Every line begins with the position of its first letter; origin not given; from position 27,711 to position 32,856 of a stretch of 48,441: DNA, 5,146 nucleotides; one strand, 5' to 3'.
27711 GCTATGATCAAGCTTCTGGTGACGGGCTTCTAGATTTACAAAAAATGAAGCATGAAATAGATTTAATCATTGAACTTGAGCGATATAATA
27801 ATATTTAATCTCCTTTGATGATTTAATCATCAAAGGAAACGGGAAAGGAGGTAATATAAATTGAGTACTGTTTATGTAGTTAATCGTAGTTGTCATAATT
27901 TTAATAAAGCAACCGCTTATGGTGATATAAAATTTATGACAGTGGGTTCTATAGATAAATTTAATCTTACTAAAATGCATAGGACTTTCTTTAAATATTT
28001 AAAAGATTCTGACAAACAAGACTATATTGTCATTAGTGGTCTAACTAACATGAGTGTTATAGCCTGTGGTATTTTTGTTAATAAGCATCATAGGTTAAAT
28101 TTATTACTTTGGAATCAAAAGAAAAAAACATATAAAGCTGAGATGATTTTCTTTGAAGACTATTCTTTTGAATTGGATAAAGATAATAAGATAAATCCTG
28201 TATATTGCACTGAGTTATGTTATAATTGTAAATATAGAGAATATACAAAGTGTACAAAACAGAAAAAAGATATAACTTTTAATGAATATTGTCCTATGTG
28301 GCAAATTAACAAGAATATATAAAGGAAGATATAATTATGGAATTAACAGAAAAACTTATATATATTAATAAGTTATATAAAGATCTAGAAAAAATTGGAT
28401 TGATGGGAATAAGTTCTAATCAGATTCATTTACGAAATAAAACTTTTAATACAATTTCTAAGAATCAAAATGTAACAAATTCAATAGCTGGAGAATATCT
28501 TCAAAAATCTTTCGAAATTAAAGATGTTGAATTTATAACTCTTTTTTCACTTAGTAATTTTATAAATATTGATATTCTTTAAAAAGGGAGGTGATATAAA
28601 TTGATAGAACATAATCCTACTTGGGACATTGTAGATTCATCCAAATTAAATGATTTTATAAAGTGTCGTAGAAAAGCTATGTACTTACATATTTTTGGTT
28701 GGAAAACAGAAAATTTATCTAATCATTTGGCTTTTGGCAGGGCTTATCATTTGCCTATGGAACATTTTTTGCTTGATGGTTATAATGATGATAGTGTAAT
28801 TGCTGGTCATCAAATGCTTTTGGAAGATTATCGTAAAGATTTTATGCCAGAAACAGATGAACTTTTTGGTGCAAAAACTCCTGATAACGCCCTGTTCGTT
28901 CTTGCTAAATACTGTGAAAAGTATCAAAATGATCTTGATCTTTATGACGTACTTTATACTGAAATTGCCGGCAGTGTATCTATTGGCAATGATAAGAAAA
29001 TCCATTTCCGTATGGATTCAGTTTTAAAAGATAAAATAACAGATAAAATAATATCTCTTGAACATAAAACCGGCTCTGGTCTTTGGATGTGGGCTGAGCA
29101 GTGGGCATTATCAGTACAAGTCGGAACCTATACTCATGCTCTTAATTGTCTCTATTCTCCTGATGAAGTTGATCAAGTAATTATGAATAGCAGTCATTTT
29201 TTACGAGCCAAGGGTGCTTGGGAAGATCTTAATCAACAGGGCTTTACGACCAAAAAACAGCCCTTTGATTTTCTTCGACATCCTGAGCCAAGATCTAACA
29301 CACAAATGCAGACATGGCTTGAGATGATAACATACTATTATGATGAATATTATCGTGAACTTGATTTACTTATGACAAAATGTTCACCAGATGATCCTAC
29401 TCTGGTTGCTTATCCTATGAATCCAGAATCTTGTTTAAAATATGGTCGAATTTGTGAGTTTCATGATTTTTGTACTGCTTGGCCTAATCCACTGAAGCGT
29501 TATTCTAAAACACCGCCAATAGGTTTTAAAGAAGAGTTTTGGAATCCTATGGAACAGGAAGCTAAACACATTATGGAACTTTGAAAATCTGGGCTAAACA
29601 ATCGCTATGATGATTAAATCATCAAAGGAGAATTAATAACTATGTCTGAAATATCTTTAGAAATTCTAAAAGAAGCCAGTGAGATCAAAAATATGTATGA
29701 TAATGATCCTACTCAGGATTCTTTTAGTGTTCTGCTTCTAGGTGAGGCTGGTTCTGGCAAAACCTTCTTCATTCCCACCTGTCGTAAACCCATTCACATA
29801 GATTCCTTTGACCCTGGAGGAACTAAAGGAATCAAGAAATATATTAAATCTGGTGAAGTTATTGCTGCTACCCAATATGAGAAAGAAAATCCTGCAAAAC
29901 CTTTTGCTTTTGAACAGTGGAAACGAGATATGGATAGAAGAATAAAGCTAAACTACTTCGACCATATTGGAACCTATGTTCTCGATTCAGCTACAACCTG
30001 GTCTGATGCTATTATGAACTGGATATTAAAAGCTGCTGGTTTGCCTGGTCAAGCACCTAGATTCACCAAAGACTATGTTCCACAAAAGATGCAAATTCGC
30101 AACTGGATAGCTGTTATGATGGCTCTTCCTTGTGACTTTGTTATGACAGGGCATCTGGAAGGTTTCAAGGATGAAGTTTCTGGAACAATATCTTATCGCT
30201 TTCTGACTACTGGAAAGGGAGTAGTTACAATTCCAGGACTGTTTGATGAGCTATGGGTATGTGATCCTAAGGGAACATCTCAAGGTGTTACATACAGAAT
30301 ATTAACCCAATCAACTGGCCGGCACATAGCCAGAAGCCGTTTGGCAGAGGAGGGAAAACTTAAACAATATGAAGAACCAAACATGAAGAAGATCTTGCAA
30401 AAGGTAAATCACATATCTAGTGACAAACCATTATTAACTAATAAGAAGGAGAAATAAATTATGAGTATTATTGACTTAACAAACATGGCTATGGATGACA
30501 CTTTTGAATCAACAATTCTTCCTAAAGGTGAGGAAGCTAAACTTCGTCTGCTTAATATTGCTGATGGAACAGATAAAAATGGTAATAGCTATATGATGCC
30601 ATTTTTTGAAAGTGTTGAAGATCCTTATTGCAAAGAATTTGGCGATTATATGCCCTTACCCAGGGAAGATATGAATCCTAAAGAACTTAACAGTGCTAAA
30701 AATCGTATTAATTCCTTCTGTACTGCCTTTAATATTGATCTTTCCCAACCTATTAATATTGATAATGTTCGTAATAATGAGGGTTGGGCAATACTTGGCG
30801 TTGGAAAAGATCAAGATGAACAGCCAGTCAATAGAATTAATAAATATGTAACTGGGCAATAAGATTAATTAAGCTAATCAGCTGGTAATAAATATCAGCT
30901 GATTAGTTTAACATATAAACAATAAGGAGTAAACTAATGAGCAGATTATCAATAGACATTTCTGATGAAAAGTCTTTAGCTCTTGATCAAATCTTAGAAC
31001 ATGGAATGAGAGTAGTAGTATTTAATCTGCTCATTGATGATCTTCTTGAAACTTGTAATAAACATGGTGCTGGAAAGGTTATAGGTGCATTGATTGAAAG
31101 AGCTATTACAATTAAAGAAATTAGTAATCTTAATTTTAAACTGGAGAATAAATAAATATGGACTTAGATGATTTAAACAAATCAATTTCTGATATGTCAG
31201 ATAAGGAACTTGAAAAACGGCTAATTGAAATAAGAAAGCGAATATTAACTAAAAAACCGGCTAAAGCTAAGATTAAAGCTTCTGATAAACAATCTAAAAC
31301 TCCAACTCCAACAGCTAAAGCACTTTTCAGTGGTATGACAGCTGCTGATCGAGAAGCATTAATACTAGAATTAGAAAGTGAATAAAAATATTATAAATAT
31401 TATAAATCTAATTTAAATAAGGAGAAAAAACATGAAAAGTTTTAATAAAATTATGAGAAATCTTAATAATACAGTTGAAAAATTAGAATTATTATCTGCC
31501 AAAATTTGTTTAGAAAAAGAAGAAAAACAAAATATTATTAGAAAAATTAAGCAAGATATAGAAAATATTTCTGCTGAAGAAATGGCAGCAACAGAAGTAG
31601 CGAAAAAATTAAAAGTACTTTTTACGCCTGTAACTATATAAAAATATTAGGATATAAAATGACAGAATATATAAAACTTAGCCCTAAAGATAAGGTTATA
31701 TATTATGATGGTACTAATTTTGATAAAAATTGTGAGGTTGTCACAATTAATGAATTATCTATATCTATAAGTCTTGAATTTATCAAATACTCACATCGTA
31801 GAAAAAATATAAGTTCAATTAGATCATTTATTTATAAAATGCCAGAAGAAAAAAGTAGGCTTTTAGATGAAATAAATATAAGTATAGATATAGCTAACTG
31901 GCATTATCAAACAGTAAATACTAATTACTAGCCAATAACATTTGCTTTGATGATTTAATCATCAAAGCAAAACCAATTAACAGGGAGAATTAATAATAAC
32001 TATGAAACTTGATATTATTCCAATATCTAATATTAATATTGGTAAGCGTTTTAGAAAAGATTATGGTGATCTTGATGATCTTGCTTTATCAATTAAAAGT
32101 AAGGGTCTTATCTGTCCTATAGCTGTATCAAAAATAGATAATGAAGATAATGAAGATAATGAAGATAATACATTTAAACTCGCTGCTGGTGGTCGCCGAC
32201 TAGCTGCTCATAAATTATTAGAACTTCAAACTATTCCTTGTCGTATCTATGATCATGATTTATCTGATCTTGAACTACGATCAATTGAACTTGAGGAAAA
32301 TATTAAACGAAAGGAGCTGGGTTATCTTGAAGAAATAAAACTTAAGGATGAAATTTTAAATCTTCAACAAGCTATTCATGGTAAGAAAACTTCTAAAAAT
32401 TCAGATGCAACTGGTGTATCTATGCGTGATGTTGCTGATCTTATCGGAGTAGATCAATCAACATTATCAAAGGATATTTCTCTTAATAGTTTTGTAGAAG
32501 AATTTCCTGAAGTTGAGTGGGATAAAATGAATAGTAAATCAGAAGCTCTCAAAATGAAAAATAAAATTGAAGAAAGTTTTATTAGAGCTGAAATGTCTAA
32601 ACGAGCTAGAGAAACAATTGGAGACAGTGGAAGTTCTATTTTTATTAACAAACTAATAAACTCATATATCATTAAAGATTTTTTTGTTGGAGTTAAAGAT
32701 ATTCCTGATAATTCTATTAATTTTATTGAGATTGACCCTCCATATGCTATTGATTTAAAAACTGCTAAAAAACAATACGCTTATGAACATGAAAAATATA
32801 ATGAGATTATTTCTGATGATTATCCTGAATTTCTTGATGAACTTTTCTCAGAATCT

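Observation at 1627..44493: A perfectly conserved 21-bp palindrome in 22 copies punctuates both transcription arms of the phage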

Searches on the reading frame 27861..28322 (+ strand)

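Call 23: search_protein_families(library=pfam, proteins=[window:27861-28322:+], max_evalue=0.01)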
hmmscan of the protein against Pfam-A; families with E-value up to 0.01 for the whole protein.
window:27861-28322:+ (153 aa): 1 family
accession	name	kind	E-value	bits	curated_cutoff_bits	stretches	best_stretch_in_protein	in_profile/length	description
PF23992.1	Pam3_gp32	-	5.4e-12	46.1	27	1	3-93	2-103/108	Phage Pam3 gp32-like protein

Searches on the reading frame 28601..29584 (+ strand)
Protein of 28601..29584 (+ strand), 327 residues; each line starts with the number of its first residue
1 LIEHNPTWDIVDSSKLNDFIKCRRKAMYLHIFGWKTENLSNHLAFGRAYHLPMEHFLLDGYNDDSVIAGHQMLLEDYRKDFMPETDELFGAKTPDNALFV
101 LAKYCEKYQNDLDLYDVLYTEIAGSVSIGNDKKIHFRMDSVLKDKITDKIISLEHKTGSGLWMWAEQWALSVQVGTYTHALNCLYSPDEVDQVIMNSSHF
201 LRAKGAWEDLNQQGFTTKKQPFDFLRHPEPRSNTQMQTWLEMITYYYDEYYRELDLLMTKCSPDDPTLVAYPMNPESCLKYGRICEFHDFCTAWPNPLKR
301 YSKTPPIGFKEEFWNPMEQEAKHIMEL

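Call 23: search_protein_families(library=pfam, proteins=[window:28601-29584:+], max_evalue=0.01)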
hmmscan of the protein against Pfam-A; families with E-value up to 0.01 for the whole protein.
window:28601-29584:+ (327 aa): 1 family
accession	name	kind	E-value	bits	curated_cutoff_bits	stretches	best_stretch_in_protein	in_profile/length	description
PF12705.13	PDDEXK_1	-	3e-05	24.5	22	1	14-199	5-191/247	PD-(D/E)XK nuclease superfamily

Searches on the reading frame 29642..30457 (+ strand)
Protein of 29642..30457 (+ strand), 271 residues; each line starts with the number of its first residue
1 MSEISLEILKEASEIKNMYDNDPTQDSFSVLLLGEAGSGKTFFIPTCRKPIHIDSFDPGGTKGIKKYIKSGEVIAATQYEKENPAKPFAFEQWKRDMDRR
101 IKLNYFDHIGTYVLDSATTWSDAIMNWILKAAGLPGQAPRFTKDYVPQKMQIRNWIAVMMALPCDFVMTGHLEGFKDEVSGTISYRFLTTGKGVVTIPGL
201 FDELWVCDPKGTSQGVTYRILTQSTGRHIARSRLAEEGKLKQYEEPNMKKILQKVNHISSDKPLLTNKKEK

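Call 23: search_protein_families(library=pfam, proteins=[window:29642-30457:+], max_evalue=0.01)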
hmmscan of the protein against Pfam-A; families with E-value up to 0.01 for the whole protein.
window:29642-30457:+ (271 aa): 2 families
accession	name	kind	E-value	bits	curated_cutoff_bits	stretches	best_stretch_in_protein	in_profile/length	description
PF13479.12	AAA_24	-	8.1e-11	42.6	27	1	29-234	4-195/195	AAA domain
PF13191.12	AAA_16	-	0.0058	17.6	32.6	0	13-52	10-49/167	AAA ATPase domain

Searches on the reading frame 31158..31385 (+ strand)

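Call 44: search_protein_families(library=pfam, proteins=[window:31158-31385:+], max_evalue=0.5)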
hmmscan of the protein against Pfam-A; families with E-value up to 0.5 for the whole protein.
window:31158-31385:+ (75 aa): 2 families
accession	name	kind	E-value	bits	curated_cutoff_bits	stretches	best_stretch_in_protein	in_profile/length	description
PF00831.28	Ribosomal_L29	-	0.037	14.5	24.5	1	9-33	2-26/57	Ribosomal L29 protein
PF06252.17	GemA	-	0.18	13.2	27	1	8-52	17-63/119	Bacteriophage Mu, GemA protein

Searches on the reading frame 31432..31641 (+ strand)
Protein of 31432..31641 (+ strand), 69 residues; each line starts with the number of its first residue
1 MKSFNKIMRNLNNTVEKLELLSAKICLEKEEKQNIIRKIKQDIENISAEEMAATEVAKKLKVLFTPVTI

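Call 44: search_protein_families(library=pfam, proteins=[window:31432-31641:+], max_evalue=0.5)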
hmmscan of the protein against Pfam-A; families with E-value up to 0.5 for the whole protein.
window:31432-31641:+ (69 aa): 2 families
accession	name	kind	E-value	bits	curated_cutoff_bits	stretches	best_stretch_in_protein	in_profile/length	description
PF11711.13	Tim54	-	0.016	14.5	34.7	1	21-65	31-75/376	Inner membrane protein import complex subunit Tim54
PF20607.3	DUF6800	-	0.11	13.2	25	1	16-40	14-39/43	Family of unknown function (DUF6800)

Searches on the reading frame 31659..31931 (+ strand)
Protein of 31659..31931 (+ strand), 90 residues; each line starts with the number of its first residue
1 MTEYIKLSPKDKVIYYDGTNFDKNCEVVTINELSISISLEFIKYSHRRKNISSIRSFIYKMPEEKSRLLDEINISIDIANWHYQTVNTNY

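Call 44: search_protein_families(library=pfam, proteins=[window:31659-31931:+], max_evalue=0.5)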
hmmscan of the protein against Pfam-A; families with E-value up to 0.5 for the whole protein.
window:31659-31931:+ (90 aa): 2 families
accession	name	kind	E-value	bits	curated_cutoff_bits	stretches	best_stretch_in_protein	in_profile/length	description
PF16457.11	PH_12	-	0.03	15.2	27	1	4-55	31-81/131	Pleckstrin homology domain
PF05026.18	DCP2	-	0.045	14.4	28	1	56-84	9-37/83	Dcp2, box A domain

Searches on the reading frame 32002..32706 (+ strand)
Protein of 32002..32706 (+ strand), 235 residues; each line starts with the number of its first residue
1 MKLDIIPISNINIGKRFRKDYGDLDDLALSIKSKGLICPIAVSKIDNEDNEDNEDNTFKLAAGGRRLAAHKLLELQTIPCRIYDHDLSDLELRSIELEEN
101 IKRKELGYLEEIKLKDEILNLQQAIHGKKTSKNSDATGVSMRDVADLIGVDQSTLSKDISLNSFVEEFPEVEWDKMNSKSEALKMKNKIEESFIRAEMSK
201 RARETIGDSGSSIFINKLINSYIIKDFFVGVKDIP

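Call 76: find_homologous_proteins(query=window:32002-32706:+, max_evalue=1e-8)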
Query window:32002-32706:+ (235 aa): 2 proteins with E <= 1e-8 among 818 candidates.
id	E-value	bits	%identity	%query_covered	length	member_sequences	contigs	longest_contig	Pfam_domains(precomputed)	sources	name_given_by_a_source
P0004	6.2e-45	171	44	97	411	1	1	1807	PF02195.27,PF01555.25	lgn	-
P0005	1.5e-9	56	34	79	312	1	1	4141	PF02195.27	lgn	-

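Call 81: predict_structure(alignment_id=A2)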
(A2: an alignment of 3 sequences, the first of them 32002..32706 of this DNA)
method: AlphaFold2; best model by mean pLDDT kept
length: 235 residues; sequences in the alignment: 3
mean_pLDDT: 76.7   pTM: 0.62
mean pLDDT of the five models: 76.7, 68.2, 62.6, 61.1, 59.3
residues with pLDDT >= 90: 31; 70-90: 140; 50-70: 40; < 50: 24
segments of 3 or more residues with pLDDT < 50: 216-235
pLDDT, mean of each block of 10 residues (from residue 1): 86 65 79 83 72 68 86 90 85 82 80 91 85 78 87 91 86 85 86 71 56 48 40 38
secondary structure, 60 per line:
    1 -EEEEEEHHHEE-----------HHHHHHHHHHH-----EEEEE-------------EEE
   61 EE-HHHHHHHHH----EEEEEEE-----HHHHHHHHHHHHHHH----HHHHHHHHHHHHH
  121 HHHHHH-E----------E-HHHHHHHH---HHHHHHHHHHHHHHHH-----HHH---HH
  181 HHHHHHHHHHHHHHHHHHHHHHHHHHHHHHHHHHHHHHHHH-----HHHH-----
elements in order: E2-7 H24-34 E40-44 E58-62 H64-72 E77-83 H89-103 H108-126 H141-148 H152-167 H179-221 H227-230

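Call 83: fold_search(model_id=the predicted structure, library=pdb)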
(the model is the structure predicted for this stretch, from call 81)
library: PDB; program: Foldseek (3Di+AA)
matches with E <= 10: 276; with E <= 0.001: 41
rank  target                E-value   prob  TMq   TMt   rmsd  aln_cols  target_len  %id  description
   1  7nfu_A                4.9e-10  1.00  0.40  0.42   6.2       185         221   25  Crystal structure of C-terminally truncated Geobacillus thermoleovorans nucleoid occlusion protein Noc (released 2021-02-17)
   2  7nfu_B                1.7e-09  1.00  0.41  0.44   6.1       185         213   25  Crystal structure of C-terminally truncated Geobacillus thermoleovorans nucleoid occlusion protein Noc (released 2021-02-17)
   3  7ol9_B                5.1e-09  1.00  0.31  0.36  14.0       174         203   28  Crystal structure of C-terminally truncated Bacillus subtilis nucleoid occlusion protein (Noc) complexed to the Noc-bi (released 2022-03-09)
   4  7ng0                  1.7e-08  1.00  0.32  0.36  11.6       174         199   26  Crystal structure of N- and C-terminally truncated Geobacillus thermoleovorans nucleoid occlusion protein Noc (released 2021-02-17)
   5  7ol9_A                1.8e-08  1.00  0.28  0.33  18.7       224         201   23  Crystal structure of C-terminally truncated Bacillus subtilis nucleoid occlusion protein (Noc) complexed to the Noc-bi (released 2022-03-09)
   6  6t1f_D                6.4e-08  1.00  0.42  0.50   5.5       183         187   20  Crystal structure of the C-terminally truncated chromosome-partitioning protein ParB from Caulobacter crescentus compl (released 2020-10-14)
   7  6t1f_B                1.1e-07  1.00  0.43  0.50   5.5       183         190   20  Crystal structure of the C-terminally truncated chromosome-partitioning protein ParB from Caulobacter crescentus compl (released 2020-10-14)
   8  7bm8_A                1.3e-07  1.00  0.34  0.43  11.6       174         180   23  Crystal structure of the C-terminally truncated chromosome-partitioning protein ParB from Caulobacter crescentus compl (released 2021-04-28)
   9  6sdk_B                1.4e-07  1.00  0.34  0.40  11.1       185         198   22  Crystal structure of bacterial ParB dimer bound to CDP (released 2019-10-23)
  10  7bnk_A                1.6e-07  1.00  0.34  0.40  11.4       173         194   21  Crystal structure of ParB from Myxococcus xanthus bound to CDP and Monothiophosphate (released 2021-09-08)
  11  7bnk_B                1.7e-07  1.00  0.34  0.41  11.4       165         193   22  Crystal structure of ParB from Myxococcus xanthus bound to CDP and Monothiophosphate (released 2021-09-08)
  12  7bnr_A                2.3e-07  1.00  0.34  0.40  11.3       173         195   21  Crystal structure of a ParB Q52A mutant from Myxococcus xanthus bound to CTPyS (released 2021-09-08)
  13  6sdk_A                2.8e-07  1.00  0.34  0.40  11.2       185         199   21  Crystal structure of bacterial ParB dimer bound to CDP (released 2019-10-23)
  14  8qa9_A                2.9e-07  1.00  0.37  0.40   7.3       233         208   15  Crystal structure of the RK2 plasmid encoded co-complex of the C-terminally truncated transcriptional repressor protei (released 2024-02-21)
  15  7o0n_A                7.0e-07  1.00  0.33  0.39  11.2       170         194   22  Crystal structure of a ParB E93A mutant from Myxococcus xanthus bound to CDP and monothiophosphate (released 2021-09-15)
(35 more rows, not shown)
